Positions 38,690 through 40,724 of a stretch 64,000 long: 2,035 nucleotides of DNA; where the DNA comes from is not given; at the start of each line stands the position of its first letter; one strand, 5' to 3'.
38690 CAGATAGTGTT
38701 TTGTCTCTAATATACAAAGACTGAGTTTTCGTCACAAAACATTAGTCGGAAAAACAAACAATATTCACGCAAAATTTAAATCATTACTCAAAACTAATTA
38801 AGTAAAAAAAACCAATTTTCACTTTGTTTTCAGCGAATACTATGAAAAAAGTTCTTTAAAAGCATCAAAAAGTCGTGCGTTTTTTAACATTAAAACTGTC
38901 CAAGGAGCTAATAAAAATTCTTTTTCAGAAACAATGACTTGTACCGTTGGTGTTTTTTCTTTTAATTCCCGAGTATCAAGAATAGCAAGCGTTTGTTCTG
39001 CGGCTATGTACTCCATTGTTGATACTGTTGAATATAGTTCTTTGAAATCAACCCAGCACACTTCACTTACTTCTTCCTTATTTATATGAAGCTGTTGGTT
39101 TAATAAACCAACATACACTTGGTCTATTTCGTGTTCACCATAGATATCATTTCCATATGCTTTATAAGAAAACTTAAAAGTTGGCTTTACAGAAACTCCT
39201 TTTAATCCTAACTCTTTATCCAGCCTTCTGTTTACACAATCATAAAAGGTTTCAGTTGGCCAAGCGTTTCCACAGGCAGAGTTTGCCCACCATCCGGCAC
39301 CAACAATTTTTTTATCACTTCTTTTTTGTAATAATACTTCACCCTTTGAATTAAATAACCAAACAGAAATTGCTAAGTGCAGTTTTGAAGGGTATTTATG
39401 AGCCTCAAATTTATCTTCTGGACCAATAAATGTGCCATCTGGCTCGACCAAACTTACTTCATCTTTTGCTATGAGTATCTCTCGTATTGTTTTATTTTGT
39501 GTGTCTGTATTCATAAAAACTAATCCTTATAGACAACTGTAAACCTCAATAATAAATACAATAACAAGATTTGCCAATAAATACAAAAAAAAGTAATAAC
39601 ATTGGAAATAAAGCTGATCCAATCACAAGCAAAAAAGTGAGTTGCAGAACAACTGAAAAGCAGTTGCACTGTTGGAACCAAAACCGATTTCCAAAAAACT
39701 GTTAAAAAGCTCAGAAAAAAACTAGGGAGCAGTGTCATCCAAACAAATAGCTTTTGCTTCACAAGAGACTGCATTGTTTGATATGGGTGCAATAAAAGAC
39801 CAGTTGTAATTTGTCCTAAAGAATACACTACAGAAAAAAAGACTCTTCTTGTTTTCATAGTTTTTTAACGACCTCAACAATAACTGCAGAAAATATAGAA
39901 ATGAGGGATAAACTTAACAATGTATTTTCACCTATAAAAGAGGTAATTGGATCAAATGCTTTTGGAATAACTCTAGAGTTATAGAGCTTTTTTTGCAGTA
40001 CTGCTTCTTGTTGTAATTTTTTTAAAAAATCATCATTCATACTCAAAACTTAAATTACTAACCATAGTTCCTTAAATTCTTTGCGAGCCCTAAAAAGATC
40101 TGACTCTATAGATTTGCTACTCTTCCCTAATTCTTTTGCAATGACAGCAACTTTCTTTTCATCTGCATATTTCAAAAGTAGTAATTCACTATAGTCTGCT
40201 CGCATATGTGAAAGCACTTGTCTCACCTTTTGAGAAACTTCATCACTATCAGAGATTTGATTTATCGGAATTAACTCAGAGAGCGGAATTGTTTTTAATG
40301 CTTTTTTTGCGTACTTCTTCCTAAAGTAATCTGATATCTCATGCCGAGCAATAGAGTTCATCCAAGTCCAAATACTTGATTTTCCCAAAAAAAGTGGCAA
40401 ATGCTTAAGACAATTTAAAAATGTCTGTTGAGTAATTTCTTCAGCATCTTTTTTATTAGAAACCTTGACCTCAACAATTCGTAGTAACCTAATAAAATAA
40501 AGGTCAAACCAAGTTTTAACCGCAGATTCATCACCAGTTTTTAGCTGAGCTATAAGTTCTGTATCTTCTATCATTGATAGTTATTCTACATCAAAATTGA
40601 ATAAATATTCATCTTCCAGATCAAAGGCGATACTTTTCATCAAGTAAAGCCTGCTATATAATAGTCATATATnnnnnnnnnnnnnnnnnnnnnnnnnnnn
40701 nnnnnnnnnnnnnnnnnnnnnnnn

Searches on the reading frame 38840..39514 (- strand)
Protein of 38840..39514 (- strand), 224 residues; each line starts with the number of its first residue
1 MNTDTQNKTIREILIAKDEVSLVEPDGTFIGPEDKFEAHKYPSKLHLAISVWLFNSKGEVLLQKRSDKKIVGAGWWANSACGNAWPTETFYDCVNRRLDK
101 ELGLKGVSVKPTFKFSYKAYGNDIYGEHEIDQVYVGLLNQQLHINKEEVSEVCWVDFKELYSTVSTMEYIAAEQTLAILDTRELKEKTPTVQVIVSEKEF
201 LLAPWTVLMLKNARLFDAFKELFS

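Call 53: search_protein_families(library=pfam, proteins=[window:38840-39514:-], max_evalue=0.01)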
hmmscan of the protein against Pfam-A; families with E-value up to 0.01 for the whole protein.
window:38840-39514:- (224 aa): 2 families
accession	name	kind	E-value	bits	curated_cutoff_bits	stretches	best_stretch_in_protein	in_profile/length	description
PF00293.34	NUDIX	-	1.3e-18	67.7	21.1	1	45-160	2-118/134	NUDIX domain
PF14815.12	NUDIX_4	-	0.00041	20.6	35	1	52-160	4-98/113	NUDIX domain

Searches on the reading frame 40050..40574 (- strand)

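Call 53: search_protein_families(library=pfam, proteins=[window:40050-40574:-], max_evalue=0.01)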
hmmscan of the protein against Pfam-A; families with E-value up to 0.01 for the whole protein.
window:40050-40574:- (174 aa): 3 families
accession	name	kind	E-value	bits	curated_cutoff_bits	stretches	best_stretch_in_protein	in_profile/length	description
PF08281.18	Sigma70_r4_2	-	2.4e-11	43.5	25.7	1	115-166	2-53/54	Sigma-70, region 4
PF04542.20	Sigma70_r2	-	6.1e-09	36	24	1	29-87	8-68/71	Sigma-70 region 2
PF07638.17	Sigma70_ECF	-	1.5e-05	25.4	21.1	1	5-168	5-180/185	ECF sigma factor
